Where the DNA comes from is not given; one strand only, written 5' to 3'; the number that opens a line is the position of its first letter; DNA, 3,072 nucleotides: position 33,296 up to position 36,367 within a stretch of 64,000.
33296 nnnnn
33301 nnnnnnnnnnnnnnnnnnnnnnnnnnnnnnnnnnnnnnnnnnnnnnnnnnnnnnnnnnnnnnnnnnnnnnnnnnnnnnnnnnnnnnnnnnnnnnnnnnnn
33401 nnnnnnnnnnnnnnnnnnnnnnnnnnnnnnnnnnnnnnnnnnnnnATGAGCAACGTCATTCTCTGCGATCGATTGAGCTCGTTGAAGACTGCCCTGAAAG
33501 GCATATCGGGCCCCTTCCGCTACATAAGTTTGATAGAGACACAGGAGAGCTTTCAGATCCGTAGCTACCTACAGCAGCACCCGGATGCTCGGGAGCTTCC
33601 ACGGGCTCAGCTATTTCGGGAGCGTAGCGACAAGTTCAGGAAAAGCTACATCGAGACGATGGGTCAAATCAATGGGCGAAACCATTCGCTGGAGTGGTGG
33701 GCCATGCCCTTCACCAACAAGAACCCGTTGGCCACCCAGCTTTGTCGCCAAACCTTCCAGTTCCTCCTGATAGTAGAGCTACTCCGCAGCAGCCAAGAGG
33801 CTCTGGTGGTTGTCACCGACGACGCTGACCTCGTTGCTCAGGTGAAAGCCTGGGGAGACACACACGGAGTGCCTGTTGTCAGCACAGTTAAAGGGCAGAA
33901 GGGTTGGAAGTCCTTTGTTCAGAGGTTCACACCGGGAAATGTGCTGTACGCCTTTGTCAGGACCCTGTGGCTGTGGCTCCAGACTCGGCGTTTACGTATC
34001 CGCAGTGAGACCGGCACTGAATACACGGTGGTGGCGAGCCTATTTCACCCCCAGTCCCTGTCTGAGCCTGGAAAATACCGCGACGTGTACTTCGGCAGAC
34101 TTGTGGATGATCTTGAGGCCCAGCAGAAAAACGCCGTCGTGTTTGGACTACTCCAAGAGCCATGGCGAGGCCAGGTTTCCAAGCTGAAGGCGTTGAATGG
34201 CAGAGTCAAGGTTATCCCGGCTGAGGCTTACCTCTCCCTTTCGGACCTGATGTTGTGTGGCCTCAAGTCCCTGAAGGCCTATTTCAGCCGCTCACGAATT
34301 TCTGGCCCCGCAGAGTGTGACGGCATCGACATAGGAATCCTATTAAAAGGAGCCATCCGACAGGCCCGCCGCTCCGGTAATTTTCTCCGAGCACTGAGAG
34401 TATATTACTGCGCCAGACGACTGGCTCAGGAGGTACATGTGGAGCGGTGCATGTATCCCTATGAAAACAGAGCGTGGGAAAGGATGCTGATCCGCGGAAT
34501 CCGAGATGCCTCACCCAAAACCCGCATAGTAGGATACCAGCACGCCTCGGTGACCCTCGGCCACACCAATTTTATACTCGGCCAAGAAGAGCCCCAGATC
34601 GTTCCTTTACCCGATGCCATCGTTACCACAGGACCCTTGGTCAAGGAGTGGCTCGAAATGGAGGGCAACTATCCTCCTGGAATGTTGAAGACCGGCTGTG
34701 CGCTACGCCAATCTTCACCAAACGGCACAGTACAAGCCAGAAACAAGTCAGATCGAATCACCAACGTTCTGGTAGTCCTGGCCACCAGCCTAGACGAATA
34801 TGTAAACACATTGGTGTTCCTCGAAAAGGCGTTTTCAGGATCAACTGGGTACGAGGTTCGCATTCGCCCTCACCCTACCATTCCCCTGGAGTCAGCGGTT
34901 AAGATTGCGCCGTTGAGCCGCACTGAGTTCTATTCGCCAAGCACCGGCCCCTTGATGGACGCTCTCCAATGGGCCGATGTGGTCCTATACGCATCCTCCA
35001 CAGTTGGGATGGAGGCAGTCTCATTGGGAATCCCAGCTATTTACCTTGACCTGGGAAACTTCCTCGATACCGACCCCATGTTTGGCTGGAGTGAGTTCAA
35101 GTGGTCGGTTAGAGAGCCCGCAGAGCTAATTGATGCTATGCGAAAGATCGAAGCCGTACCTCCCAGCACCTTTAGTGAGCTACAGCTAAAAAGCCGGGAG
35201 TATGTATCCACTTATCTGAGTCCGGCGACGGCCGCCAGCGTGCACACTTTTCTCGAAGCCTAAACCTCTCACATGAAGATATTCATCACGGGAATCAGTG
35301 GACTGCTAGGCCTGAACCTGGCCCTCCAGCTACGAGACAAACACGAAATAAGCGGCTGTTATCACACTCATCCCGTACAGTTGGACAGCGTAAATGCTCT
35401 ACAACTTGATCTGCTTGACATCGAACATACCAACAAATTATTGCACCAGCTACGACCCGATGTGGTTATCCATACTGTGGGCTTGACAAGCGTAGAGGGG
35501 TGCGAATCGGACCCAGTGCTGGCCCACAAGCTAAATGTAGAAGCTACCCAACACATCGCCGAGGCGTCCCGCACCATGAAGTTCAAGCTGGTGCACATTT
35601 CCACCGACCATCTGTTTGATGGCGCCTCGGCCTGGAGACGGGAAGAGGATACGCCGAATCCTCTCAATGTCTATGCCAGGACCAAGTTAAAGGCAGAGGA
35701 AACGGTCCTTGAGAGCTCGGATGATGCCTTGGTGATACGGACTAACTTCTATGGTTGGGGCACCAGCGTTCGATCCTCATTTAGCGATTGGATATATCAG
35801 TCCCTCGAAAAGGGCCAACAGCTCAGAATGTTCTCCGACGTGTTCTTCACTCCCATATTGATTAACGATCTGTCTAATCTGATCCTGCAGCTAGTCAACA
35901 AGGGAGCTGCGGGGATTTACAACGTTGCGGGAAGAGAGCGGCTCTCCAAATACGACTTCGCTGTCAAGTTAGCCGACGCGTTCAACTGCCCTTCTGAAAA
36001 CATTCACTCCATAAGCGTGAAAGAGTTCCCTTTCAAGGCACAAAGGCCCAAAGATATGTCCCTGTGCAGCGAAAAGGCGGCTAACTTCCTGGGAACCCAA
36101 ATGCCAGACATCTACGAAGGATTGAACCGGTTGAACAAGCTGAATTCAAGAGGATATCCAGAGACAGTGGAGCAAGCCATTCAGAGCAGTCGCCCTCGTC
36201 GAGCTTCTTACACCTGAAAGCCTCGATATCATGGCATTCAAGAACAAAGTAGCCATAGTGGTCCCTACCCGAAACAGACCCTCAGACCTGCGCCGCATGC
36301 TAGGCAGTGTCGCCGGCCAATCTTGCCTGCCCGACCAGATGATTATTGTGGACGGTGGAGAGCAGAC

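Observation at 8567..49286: A glycan island of about 40 kb, headed by a NusG paralog, that combines two CMP-ulosonic-acid pathways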

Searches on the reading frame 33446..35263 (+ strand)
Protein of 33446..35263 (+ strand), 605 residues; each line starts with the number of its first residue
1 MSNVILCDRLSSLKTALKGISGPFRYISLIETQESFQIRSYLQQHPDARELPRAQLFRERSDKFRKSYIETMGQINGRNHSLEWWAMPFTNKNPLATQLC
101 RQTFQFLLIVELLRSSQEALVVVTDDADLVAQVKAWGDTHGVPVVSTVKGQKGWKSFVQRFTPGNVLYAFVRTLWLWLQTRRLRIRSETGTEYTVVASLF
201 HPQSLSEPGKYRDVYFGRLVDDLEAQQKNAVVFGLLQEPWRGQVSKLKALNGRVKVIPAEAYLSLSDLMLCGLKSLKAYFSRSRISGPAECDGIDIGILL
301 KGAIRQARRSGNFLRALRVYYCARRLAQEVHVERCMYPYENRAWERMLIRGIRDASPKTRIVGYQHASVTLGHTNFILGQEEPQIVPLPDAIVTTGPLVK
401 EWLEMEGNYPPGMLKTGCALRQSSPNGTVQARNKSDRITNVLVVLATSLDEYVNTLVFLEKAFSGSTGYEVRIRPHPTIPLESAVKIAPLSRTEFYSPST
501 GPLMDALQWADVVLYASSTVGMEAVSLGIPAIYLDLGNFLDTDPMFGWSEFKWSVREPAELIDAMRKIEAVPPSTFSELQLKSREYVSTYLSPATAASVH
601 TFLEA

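Call 5: search_protein_families(library=pfam, proteins=[window:33446-35263:+])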
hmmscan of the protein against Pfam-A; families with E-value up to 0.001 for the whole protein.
window:33446-35263:+ (605 aa): 0 families

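Call 19: search_protein_families(library=ncbifam, proteins=[window:33446-35263:+], max_evalue=0.001)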
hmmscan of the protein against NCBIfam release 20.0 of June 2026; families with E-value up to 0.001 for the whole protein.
window:33446-35263:+ (605 aa): 1 family
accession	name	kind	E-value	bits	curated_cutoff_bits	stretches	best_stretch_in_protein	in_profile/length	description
TIGR04326.1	O_ant_LIC13510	subfamily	1.3e-21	76.6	250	1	324-567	328-576/602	TIGR04326 family surface carbohydrate biosynthesis protein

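Call 30: find_homologous_proteins(query=window:33446-35263:+)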
Query window:33446-35263:+ (605 aa): 106 proteins with E <= 0.001 among 8000 candidates.
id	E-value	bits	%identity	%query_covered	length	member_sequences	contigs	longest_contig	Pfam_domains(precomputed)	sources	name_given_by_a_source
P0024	0.0e+0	1307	95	100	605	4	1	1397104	-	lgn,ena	-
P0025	0.0e+0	1220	88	100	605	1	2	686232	-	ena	-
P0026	2.7e-268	909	65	100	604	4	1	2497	-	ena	-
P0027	9.3e-255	865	63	100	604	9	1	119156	-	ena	-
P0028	3.4e-247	840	60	100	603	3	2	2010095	-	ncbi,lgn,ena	-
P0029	1.6e-245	834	62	96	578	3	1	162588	-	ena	-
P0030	5.6e-240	816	58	100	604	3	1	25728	-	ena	-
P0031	1.1e-238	811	59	100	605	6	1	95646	-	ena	-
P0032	5.4e-235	799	59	100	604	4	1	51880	PF20471.5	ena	-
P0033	1.7e-234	798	58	100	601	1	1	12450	-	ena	-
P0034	1.2e-232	791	57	100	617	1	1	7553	-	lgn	-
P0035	2.4e-228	777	56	100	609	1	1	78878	-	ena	-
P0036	6.3e-224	763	56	100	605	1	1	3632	-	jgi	jgi:hypothetical protein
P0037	1.2e-223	762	56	100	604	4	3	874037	-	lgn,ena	-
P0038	1.7e-221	755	58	95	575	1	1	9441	-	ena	-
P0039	1.8e-220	751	56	100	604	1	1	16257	-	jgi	jgi:surface carbohydrate biosynthesis protein (TIGR04326 family)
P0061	6.0e-186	637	49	100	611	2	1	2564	-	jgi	jgi:surface carbohydrate biosynthesis protein (TIGR04326 family)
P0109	1.4e-137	478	40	100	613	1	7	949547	-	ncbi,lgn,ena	-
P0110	2.2e-137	477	40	100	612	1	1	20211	-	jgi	jgi:surface carbohydrate biosynthesis protein (TIGR04326 family)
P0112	6.5e-136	472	50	72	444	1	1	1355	-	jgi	jgi:surface carbohydrate biosynthesis protein (TIGR04326 family)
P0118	5.6e-108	380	48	56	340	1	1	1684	-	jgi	jgi:surface carbohydrate biosynthesis protein (TIGR04326 family)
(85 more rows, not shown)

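Call 31: find_encoding_contigs(protein=P0028, flank=10000, max_places=2)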
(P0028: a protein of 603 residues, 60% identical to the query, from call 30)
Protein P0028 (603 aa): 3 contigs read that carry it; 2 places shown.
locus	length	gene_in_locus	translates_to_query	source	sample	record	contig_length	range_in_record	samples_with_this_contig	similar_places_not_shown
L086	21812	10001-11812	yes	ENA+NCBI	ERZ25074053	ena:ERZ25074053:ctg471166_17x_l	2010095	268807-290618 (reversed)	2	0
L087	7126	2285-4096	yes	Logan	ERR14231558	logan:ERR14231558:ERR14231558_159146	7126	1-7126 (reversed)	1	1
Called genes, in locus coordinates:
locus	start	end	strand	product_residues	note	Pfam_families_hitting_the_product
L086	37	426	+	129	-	PF00072:Response_reg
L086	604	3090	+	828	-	PF02515:CoA_transf_3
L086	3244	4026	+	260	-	PF00378:ECH_1, PF16113:ECH_2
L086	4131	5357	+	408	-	PF00083:Sugar_tr (weak), PF07690:MFS_1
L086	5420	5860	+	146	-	PF00903:Glyoxalase, PF13669:Glyoxalase_4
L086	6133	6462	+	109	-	PF08240:ADH_N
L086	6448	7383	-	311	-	PF13276:HTH_21, PF00665:rve, PF13683:rve_3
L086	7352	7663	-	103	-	PF01527:HTH_Tnp_1, PF13518:HTH_28 (weak)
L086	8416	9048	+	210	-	PF00702:Hydrolase, PF12710:HAD (weak), PF13419:HAD_2, PF13242:Hydrolase_like (weak)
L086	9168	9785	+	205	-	PF02348:CTP_transf_3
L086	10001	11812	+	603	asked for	-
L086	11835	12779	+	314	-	PF01370:Epimerase, PF04321:RmlD_sub_bind, PF16363:GDP_Man_Dehyd, PF02719:Polysacc_synt_2 (weak)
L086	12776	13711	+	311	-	PF13641:Glyco_tranf_2_3, PF00535:Glycos_transf_2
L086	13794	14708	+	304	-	-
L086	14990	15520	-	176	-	PF13701:DDE_Tnp_1_4 (weak)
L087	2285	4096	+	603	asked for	-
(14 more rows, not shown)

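Call 32: find_encoding_contigs(protein=P0109, flank=10000, max_places=2)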
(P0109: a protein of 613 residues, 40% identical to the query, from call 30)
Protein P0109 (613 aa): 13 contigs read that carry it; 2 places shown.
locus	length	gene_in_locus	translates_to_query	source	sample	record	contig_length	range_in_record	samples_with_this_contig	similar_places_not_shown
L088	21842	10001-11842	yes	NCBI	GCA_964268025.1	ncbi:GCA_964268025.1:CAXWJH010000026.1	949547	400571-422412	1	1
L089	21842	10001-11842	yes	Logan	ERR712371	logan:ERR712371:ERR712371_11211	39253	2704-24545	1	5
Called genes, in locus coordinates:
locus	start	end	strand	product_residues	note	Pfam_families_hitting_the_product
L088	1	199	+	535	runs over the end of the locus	PF27878:PFTS_polysacc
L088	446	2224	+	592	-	PF00664:ABC_membrane, PF02463:SMC_N (faint), PF13191:AAA_16 (weak), PF00005:ABC_tran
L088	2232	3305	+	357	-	PF04464:Glyphos_transf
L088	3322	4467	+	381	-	PF04055:Radical_SAM, PF13186:SPASM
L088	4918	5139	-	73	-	-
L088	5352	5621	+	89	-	PF00132:Hexapep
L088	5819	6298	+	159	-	PF00132:Hexapep, PF14602:Hexapep_2 (weak)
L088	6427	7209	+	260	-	PF13489:Methyltransf_23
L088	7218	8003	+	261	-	-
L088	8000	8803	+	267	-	-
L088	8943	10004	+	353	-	PF01380:SIS, PF00571:CBS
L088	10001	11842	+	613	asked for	-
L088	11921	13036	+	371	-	PF00534:Glycos_transf_1, PF13692:Glyco_trans_1_4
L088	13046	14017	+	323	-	PF01073:3Beta_HSD, PF01370:Epimerase, PF04321:RmlD_sub_bind, PF05368:NmrA, PF07993:NAD_binding_4 (weak), PF13460:NAD_binding_10, PF16363:GDP_Man_Dehyd, PF07993:NAD_binding_4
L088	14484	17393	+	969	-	PF03023:MurJ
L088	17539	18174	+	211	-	PF02698:DUF218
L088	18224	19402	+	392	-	PF13477:Glyco_trans_4_2, PF13439:Glyco_transf_4, PF13579:Glyco_trans_4_4, PF00534:Glycos_transf_1, PF13692:Glyco_trans_1_4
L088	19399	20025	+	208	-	PF02397:Bac_transf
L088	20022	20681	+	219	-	PF17836:PglD_N, PF22674:C2185-like_N (faint), PF25084:LbH_EIF2B (faint), PF25087:GMPPB_C (faint), PF00132:Hexapep (weak)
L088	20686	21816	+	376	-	PF00155:Aminotran_1_2 (weak), PF01041:DegT_DnrJ_EryC1, PF01053:Cys_Met_Meta_PP (weak), PF01212:Beta_elim_lyase (faint)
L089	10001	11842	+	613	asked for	-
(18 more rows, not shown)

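Call 69: predict_structure(alignment_id=A2)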
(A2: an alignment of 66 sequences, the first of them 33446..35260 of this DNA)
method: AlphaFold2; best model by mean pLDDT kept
length: 605 residues; sequences in the alignment: 66
mean_pLDDT: 92.0   pTM: 0.91
mean pLDDT of the five models: 92.0, 91.9, 91.3, 91.0, 90.9
residues with pLDDT >= 90: 478; 70-90: 109; 50-70: 16; < 50: 2
segments of 3 or more residues with pLDDT < 50: none
pLDDT, mean of each block of 10 residues (from residue 1): 89 90 93 92 94 95 96 96 96 91 98 94 95 96 88 63 89 95 85 94 88 89 85 91 90 91 96 95 93 97 94 96 96 96 97 97 94 94 96 96 95 95 61 88 92 94 86 92 90 89 93 95 94 95 93 96 96 95 93 89 91
secondary structure, 60 per line:
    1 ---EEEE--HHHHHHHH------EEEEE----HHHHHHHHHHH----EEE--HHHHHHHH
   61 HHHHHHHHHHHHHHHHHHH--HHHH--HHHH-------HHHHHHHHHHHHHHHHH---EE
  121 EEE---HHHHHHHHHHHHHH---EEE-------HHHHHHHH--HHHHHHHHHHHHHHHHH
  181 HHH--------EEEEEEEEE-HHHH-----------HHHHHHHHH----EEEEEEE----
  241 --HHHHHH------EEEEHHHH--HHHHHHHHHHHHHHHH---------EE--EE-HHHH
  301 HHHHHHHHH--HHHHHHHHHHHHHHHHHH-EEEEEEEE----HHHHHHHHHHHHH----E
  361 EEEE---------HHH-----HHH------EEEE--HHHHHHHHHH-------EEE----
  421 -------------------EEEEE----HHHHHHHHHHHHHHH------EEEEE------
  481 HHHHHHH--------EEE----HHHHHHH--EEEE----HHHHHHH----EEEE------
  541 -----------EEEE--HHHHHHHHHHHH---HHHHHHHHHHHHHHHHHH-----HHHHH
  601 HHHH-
elements in order: E4-7 H10-17 E24-28 H33-43 E48-50 H53-79 H82-85 H88-91 H99-115 E119-123 H127-140 E144-146 H154-161 H164-183 E192-200 H202-205 H217-225 E230-236 H243-248 E255-258 H259-262 H265-280 H297-309 H312-329 E331-338 H343-355 E360-364 E391-394 H397-406 E414-416 E440-444 H449-463 E470-474 H481-487 E496-498 H503-509 E512-515 H520-526 E531-534 E552-555 H558-569 H573-590 H596-604

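Call 73: fold_search(model_id=the predicted structure, library=pdb)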
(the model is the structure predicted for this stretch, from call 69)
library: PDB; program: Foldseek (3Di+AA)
matches with E <= 10: 1536; with E <= 0.001: 325
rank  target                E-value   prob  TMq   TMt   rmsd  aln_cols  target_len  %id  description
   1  6j31_C                2.8e-09  1.00  0.36  0.52   9.0       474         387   11  Crystal Structure Analysis of the Glycotransferase of kitacinnamycin (released 2020-01-15)
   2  6j32_C                3.9e-09  1.00  0.38  0.56   8.1       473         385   10  Crystal Structure Analysis of the Glycotransferase of kitacinnamycin (released 2020-01-15)
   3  5xvs_A                4.1e-09  1.00  0.36  0.55   9.0       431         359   10  Crystal structure of UDP-GlcNAc 2-epimerase NeuC complexed with UDP (released 2018-04-11)
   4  6j31_A                4.8e-09  1.00  0.36  0.53   8.9       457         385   11  Crystal Structure Analysis of the Glycotransferase of kitacinnamycin (released 2020-01-15)
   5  2iya_A                5.7e-09  1.00  0.36  0.52  10.0       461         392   11  The crystal structure of macrolide glycosyltransferases: A blueprint for antibiotic engineering (released 2007-03-27)
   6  6j31_B                6.7e-09  1.00  0.38  0.56   8.7       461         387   11  Crystal Structure Analysis of the Glycotransferase of kitacinnamycin (released 2020-01-15)
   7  3ia7_A                8.3e-09  1.00  0.39  0.55   8.7       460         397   11  Crystal Structure of CalG4, the Calicheamicin Glycosyltransferase (released 2010-06-02)
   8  3d0r_A                8.8e-09  1.00  0.34  0.49   9.4       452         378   10  Crystal structure of calG3 from Micromonospora echinospora determined in space group P2(1) (released 2008-06-24)
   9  5zlr_A                1.2e-08  1.00  0.36  0.54   9.1       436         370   11  Structure of NeuC (released 2018-05-16)
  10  3mbo_C                1.2e-08  1.00  0.35  0.51   9.4       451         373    9  Crystal Structure of the Glycosyltransferase BaBshA bound with UDP and L-malate (released 2010-09-29)
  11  4rif_B                1.3e-08  1.00  0.35  0.51   8.9       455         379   12  Landomycin Glycosyltransferase LanGT2, carbasugar substrate complex (released 2015-01-28)
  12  1v4v_A                1.6e-08  1.00  0.30  0.44  10.6       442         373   11  Crystal Structure Of UDP-N-Acetylglucosamine 2-Epimerase From Thermus Thermophilus HB8 (released 2003-12-02)
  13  6j32_B                1.9e-08  1.00  0.38  0.56   8.2       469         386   11  Crystal Structure Analysis of the Glycotransferase of kitacinnamycin (released 2020-01-15)
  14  3otg                  1.9e-08  1.00  0.37  0.52   8.8       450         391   11  Crystal Structure of CalG1, Calicheamicin Glycostyltransferase, TDP bound form (released 2010-12-15)
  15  8qoy                  2.0e-08  1.00  0.33  0.22  24.0       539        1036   14  Capsular polysaccharide synthesis multienzyme of Actinobacillus Pleuropneumoniae serotype 3 (released 2024-07-03)
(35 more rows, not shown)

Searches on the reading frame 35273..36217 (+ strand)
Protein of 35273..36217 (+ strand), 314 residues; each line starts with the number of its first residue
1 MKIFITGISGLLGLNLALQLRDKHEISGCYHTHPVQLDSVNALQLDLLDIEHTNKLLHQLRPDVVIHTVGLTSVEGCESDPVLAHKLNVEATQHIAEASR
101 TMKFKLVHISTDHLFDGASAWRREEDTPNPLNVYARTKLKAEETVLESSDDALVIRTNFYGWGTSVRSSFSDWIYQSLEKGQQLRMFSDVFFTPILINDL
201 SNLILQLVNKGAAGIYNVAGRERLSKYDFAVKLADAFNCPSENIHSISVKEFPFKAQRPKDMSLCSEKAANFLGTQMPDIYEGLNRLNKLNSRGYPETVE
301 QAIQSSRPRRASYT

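Call 5: search_protein_families(library=pfam, proteins=[window:35273-36217:+])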
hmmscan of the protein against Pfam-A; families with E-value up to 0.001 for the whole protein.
window:35273-36217:+ (314 aa): 6 families
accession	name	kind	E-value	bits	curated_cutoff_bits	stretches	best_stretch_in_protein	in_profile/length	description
PF04321.23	RmlD_sub_bind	-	2.7e-57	194.5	27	1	1-286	1-280/287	RmlD substrate binding domain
PF01370.27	Epimerase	-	1e-24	87.7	20.9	1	3-219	1-240/240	NAD dependent epimerase/dehydratase family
PF16363.11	GDP_Man_Dehyd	-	5.2e-14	52.9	27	1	4-146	1-165/332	GDP-mannose 4,6 dehydratase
PF02719.21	Polysacc_synt_2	-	5.3e-08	32.8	20.2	1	45-159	61-163/293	Polysaccharide biosynthesis protein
PF01073.25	3Beta_HSD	-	3.9e-06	26.5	22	1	6-152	3-164/280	3-beta hydroxysteroid dehydrogenase/isomerase family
PF07993.18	NAD_binding_4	-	0.00022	20.9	20.1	1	62-151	89-194/258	Male sterility protein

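Call 19: search_protein_families(library=ncbifam, proteins=[window:35273-36217:+], max_evalue=0.001)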
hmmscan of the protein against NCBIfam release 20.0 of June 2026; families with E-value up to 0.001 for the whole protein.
window:35273-36217:+ (314 aa): 13 families
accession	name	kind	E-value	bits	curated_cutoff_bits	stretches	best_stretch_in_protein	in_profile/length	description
TIGR01214.1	rmlD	equivalog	9.3e-59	198.8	224.05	1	2-286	1-280/285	dTDP-4-dehydrorhamnose reductase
NF007440.0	PRK09987.1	equivalog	1.1e-22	80.7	308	1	46-287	39-289/299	dTDP-4-dehydrorhamnose reductase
TIGR01179.1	galE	equivalog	3.5e-09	36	262.3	1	36-147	39-158/332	UDP-glucose 4-epimerase GalE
TIGR02197.1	heptose_epim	equivalog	3.8e-09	36.2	274.6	1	3-237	1-260/316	ADP-glyceromanno-heptose 6-epimerase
TIGR01181.1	dTDP_gluc_dehyt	equivalog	9.3e-09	34.8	365.1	1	3-145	2-162/321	dTDP-glucose 4,6-dehydratase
NF042423.1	oxyalk_red_Shew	equivalog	1.8e-08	33.8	580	1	2-154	10-165/331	2-alkyl-3-oxoalkanoate reductase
NF042422.1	oxyalk_red_OleD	equivalog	7.1e-08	32.2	580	1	1-154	1-159/329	2-alkyl-3-oxoalkanoate reductase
TIGR02622.1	CDP_4_6_dhtase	equivalog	6e-06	25.6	278.45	1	42-142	58-162/352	CDP-glucose 4,6-dehydratase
NF043036.1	ErythonDh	equivalog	6.9e-06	25.5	325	1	1-138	1-153/321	D-erythronate dehydrogenase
NF058621.1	DiazavRedAvaA7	equivalog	2.8e-05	23.9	400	1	1-240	1-251/304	3-diazoavenalumate denitrifying reductase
TIGR01746.1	Thioester-redct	subfamily_domain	0.00014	21.3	213.35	0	63-156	90-188/371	thioester reductase domain-containing protein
TIGR03589.1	PseB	equivalog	0.00015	20.9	407.75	1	46-146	58-147/324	UDP-N-acetylglucosamine 4,6-dehydratase (inverting)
TIGR03466.1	HpnA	hypoth_equivalog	0.00041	19.3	367.65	1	1-150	1-157/327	hopanoid-associated sugar epimerase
